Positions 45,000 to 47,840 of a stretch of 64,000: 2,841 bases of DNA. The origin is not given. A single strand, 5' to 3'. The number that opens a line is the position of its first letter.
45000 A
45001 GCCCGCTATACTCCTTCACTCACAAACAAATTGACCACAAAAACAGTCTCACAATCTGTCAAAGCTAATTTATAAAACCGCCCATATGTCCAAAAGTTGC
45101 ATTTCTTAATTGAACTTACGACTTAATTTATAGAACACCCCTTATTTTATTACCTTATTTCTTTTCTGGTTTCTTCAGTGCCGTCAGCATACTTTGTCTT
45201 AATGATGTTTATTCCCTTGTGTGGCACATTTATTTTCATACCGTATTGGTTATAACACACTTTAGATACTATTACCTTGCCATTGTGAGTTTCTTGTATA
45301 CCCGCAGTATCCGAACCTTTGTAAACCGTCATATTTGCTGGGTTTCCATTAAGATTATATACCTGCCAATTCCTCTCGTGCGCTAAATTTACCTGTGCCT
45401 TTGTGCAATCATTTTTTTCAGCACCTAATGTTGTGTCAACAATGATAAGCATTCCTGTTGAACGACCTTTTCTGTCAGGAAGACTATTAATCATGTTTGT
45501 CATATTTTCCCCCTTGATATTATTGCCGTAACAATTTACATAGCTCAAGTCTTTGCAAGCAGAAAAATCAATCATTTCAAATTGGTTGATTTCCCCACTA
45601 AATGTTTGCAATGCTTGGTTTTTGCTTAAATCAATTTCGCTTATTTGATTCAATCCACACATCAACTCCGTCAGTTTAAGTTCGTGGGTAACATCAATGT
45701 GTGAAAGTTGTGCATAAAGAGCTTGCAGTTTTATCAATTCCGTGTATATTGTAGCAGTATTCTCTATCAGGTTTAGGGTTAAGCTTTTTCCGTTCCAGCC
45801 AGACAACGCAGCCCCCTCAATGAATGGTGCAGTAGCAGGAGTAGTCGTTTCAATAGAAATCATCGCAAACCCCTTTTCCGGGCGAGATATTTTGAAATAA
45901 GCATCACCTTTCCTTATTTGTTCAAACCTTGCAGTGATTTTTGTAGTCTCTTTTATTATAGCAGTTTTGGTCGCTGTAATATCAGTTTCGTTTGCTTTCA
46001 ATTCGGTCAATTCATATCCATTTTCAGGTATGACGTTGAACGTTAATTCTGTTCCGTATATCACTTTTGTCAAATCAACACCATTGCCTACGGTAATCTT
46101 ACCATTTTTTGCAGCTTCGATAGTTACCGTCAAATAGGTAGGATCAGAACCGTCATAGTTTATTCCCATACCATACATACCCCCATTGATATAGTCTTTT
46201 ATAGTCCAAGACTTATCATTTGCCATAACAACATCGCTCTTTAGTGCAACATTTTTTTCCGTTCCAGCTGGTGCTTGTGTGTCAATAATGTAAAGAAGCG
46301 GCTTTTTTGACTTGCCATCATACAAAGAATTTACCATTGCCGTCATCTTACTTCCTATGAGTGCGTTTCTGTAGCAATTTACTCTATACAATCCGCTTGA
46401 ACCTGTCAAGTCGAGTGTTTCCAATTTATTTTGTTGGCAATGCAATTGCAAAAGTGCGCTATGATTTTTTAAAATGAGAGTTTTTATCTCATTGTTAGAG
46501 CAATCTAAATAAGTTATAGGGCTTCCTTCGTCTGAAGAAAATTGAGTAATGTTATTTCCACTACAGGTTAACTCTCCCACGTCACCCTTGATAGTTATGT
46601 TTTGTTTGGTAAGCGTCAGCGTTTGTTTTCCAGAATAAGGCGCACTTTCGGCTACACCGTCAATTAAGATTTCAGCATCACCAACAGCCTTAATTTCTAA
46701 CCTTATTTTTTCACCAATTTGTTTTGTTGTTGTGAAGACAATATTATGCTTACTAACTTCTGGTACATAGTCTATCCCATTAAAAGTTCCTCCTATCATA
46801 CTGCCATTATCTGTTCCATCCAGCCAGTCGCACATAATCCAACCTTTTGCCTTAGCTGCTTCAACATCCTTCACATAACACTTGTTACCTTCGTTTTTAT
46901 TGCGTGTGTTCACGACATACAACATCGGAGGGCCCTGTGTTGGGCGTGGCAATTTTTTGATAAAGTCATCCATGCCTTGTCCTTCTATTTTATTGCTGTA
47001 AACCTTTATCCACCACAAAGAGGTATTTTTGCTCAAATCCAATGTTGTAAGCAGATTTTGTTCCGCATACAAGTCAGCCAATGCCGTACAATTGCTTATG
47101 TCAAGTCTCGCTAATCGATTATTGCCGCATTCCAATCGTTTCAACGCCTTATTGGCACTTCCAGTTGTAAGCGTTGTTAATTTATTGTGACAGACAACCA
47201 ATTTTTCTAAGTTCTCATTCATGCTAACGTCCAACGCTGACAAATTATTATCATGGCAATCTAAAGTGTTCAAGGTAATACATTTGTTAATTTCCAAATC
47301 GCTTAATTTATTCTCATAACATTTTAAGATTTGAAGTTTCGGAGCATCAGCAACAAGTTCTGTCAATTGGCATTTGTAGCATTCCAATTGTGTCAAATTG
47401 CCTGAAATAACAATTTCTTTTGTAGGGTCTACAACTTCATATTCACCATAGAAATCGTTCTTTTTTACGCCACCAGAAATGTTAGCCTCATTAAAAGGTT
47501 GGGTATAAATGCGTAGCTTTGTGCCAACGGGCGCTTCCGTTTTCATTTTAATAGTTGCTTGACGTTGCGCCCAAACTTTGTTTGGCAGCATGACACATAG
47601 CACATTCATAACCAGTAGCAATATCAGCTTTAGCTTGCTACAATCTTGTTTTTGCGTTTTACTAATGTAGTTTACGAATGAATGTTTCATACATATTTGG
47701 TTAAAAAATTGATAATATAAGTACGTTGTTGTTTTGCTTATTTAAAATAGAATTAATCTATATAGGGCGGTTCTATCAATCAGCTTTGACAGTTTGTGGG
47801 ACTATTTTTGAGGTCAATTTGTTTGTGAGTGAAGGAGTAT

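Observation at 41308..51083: MITEs sit at every junction in a block of three surface-protein genes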

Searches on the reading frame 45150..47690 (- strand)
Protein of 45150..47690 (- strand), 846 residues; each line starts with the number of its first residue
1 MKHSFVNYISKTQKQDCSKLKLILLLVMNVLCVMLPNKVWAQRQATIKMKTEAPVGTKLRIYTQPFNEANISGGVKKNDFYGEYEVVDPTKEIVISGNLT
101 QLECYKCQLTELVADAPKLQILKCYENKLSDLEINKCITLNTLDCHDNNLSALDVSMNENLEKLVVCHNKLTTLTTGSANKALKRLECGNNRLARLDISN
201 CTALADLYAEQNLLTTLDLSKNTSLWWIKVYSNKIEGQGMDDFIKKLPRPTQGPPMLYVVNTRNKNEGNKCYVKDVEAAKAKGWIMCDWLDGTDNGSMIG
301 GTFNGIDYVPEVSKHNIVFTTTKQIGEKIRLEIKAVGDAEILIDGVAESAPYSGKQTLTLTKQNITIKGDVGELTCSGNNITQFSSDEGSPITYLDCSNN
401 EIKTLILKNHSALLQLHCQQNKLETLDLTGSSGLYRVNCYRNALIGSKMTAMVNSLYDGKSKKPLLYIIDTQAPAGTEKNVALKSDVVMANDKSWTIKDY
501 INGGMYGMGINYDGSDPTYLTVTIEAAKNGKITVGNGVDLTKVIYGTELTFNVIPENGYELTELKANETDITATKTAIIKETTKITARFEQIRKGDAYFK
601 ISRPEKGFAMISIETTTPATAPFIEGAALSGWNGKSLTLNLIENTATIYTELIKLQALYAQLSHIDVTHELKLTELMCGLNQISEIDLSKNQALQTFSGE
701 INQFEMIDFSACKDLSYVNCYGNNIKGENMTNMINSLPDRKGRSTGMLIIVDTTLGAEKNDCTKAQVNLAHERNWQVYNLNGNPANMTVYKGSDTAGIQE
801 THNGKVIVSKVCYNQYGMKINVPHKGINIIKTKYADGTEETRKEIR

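Call 9: search_protein_families(library=pfam, proteins=[window:45150-47690:-], max_evalue=0.01)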
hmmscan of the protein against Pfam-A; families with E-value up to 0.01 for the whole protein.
window:45150-47690:- (846 aa): 3 families
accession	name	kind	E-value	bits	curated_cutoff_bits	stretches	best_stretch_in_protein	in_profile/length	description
PF12799.13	LRR_4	-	2e-11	44.2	27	0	182-220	2-43/44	Leucine Rich repeats (2 copies)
PF18998.6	Flg_new_2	-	6.2e-07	29.8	23.6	1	521-592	2-72/73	Divergent InlB B-repeat domain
PF13855.12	LRR_8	-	0.00089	19.4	27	1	160-214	2-61/61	Leucine rich repeat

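Call 45: search_protein_families(library=ncbifam, proteins=[window:45150-47690:-], max_evalue=0.01)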
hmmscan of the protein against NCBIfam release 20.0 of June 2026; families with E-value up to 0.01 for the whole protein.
window:45150-47690:- (846 aa): 2 families
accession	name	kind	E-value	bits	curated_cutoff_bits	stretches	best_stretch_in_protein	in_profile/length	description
NF033187.0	internalin_J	exception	2.1e-25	89.1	1700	3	94-235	133-275/846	class 1 internalin InlJ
NF011897.0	PRK15370.1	equivalog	2.3e-14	52.2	1113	1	96-235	219-358/755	SPI-1 type III secretion system effector E3 ubiquitin transferase SlrP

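Call 49: find_encoding_contigs(protein=window:45150-47690:-, flank=10000, max_places=10)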
Protein window:45150-47690:- (846 aa): 1 contig read that carries it; 1 place shown.
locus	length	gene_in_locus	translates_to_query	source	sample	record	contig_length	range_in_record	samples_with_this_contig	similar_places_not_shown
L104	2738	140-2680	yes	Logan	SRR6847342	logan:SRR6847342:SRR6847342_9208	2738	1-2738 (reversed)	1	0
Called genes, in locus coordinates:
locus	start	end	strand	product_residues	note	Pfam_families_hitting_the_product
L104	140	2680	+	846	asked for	PF12799:LRR_4 (faint), PF18998:Flg_new_2 (weak)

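Call 90: find_homologous_proteins(query=window:45150-47690:-, max_evalue=1e-10)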
Query window:45150-47690:- (846 aa): 722 proteins with E <= 1e-10 among 8000 candidates; the best 120 are listed.
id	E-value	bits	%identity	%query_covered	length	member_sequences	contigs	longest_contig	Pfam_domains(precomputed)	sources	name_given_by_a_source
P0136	0.0e+0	1864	98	100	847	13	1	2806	PF18998.7,PF12799.14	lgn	-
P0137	0.0e+0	1713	89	100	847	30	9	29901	PF18998.7,PF12799.14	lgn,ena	-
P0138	0.0e+0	1472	76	100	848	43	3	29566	PF18998.7,PF12799.14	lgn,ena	-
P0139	6.8e-251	853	51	90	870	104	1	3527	PF12799.14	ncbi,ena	-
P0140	1.1e-229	783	46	97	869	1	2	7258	PF18998.7,PF12799.14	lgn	-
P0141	3.5e-222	758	46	94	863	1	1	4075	PF12799.14,PF13855.13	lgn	-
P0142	5.3e-194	665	44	90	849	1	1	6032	PF18998.7,PF12799.14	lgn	-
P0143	4.9e-193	662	36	89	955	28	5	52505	PF18962.8,PF18998.7,PF12799.14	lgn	-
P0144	1.4e-191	657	39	94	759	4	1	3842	PF12799.14,PF13855.13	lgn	-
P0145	1.2e-188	647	40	94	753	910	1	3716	PF12799.14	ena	-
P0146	1.7e-188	647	47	60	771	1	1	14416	PF13516.13,PF12799.14,PF13855.13,PF23952.2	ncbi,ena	-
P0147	2.1e-188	646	49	58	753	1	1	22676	PF12799.14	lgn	-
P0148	4.9e-187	642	40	91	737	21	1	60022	PF12799.14,PF13855.13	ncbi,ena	-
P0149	2.0e-186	640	39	93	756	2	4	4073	PF12799.14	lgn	-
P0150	1.6e-184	633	50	58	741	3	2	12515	PF12799.14,PF13855.13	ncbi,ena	-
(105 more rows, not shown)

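Call 91: find_encoding_contigs(protein=P0138, flank=10000, max_places=5)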
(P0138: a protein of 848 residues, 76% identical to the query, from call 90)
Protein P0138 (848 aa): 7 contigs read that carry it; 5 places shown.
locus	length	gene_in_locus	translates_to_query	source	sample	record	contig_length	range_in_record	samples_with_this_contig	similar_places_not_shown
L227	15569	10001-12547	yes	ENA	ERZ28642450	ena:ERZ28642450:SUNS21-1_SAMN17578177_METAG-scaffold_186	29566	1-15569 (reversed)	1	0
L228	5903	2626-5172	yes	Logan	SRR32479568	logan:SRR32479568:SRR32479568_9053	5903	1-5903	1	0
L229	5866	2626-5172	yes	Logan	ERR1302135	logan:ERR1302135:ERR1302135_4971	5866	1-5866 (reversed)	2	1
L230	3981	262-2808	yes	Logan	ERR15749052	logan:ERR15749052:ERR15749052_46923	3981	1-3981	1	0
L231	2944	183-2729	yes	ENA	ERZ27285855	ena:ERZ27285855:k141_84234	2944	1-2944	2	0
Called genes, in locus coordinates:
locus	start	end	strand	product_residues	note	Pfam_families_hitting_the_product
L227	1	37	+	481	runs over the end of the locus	PF19295:SufBD_N, PF01458:SUFBD_core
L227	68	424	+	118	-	-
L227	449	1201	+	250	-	PF02463:SMC_N (faint), PF00005:ABC_tran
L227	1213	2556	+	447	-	PF19295:SufBD_N, PF01458:SUFBD_core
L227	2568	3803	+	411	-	PF00155:Aminotran_1_2, PF00266:Aminotran_5, PF01212:Beta_elim_lyase, PF01041:DegT_DnrJ_EryC1 (weak), PF01053:Cys_Met_Meta_PP (weak)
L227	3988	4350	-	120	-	-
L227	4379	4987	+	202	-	PF01351:RNase_HII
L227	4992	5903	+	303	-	-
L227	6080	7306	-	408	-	-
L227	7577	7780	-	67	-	PF14056:DUF4250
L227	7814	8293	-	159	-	PF08211:dCMP_cyt_deam_2, PF00383:dCMP_cyt_deam_1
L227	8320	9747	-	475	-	PF13229:Beta_helix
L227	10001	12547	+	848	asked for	PF12799:LRR_4 (faint), PF18998:Flg_new_2 (weak)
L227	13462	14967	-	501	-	PF03951:Gln-synt_N, PF00120:Gln-synt_C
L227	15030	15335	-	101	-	PF02195:ParB_N (weak)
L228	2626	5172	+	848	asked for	PF12799:LRR_4 (faint), PF18998:Flg_new_2 (weak)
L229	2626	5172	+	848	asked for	PF12799:LRR_4 (faint), PF18998:Flg_new_2 (weak)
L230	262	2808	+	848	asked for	PF12799:LRR_4 (faint), PF18998:Flg_new_2 (weak)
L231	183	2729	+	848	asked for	PF12799:LRR_4 (faint), PF18998:Flg_new_2 (weak)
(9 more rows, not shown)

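Call 92: find_encoding_contigs(protein=P0137, flank=10000, max_places=6)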
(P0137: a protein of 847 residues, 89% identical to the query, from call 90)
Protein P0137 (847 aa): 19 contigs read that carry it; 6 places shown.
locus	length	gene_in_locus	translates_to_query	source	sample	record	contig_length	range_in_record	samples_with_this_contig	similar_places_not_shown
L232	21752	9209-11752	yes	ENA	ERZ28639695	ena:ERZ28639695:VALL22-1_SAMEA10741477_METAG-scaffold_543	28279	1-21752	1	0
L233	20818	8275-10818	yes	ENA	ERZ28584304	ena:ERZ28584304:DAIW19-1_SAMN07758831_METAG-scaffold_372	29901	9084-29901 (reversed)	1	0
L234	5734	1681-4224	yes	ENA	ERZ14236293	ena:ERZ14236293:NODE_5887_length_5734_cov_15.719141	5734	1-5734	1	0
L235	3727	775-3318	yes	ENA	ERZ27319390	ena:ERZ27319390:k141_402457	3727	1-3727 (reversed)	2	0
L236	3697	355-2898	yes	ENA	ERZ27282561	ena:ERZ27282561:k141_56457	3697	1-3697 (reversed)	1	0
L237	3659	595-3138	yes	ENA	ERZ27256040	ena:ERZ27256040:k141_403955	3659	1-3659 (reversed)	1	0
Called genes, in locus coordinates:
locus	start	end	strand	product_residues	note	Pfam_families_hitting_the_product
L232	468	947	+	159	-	PF01316:Arg_repressor, PF02863:Arg_repressor_C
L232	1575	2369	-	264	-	PF03747:ADP_ribosyl_GH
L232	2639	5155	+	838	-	PF13620:CarboxypepD_reg, PF13715:CarbopepD_reg_2, PF22904:NOMO1-like_2nd (weak), PF07715:Plug, PF00593:TonB_dep_Rec_b-barrel, PF14905:OMP_b-brl_3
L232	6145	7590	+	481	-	PF13306:LRR_5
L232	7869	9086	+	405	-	PF13546:DDE_5 (weak), PF01609:DDE_Tnp_1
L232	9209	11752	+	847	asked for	PF12799:LRR_4 (faint), PF18998:Flg_new_2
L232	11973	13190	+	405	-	PF13546:DDE_5 (weak), PF01609:DDE_Tnp_1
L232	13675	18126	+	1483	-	PF07675:Cleaved_Adhesin (weak)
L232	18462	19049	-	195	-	-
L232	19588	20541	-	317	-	PF01370:Epimerase, PF02719:Polysacc_synt_2 (faint), PF04321:RmlD_sub_bind, PF16363:GDP_Man_Dehyd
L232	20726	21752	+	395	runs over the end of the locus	PF00155:Aminotran_1_2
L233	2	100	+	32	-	?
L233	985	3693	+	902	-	PF01650:Peptidase_C13, PF18962:Por_Secre_tail (weak)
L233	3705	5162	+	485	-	PF05725:FNIP (faint), PF13306:LRR_5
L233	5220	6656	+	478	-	PF13306:LRR_5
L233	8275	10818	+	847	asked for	PF12799:LRR_4 (faint), PF18998:Flg_new_2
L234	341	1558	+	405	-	PF13546:DDE_5 (weak), PF01609:DDE_Tnp_1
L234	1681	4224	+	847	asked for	PF12799:LRR_4 (faint), PF18998:Flg_new_2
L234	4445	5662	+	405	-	PF13546:DDE_5 (weak), PF01609:DDE_Tnp_1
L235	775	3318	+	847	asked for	PF12799:LRR_4 (faint), PF18998:Flg_new_2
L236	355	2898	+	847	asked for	PF12799:LRR_4 (faint), PF18998:Flg_new_2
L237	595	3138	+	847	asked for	PF12799:LRR_4 (faint), PF18998:Flg_new_2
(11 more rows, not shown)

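Call 95: search_protein_families(library=ncbifam, proteins=[L232:7869-9086:+], max_evalue=0.001)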
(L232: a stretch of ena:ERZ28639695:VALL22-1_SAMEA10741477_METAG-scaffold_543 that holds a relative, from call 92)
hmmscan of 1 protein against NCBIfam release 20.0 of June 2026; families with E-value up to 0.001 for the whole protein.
L232:7869-9086:+ (405 aa): 9 families
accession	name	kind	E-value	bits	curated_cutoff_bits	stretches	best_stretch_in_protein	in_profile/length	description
NF049999.1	transpos_IS701_3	equivalog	1.5e-33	116.3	170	1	27-356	18-363/412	IS701 family transposase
NF033540.2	transpos_IS701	equivalog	1.7e-16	60.5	150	1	90-334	80-343/363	IS701 family transposase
NF049925.1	transpos_IS4_4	equivalog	9e-12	44.4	250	1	32-332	32-349/449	IS4 family transposase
NF041680.1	transp_NF041680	equivalog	2e-09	37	440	1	179-267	172-263/439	NF041680 family putative transposase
NF033591.1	transpos_IS4_2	equivalog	1.7e-07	30.7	152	1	178-337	114-264/340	IS4 family transposase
NF049921.1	transpos_IS701_2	equivalog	8.8e-07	28.6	250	1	245-377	187-314/318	IS701 family transposase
NF033592.1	transpos_IS4_1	equivalog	9.2e-07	28.3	115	1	183-353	178-331/332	IS4 family transposase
NF033559.2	transpos_IS1634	equivalog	0.00025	20.2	100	1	291-382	363-448/483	IS1634 family transposase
NF033551.1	transpos_IS1182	equivalog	0.00087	18.3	270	0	175-353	305-486/488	IS1182 family transposase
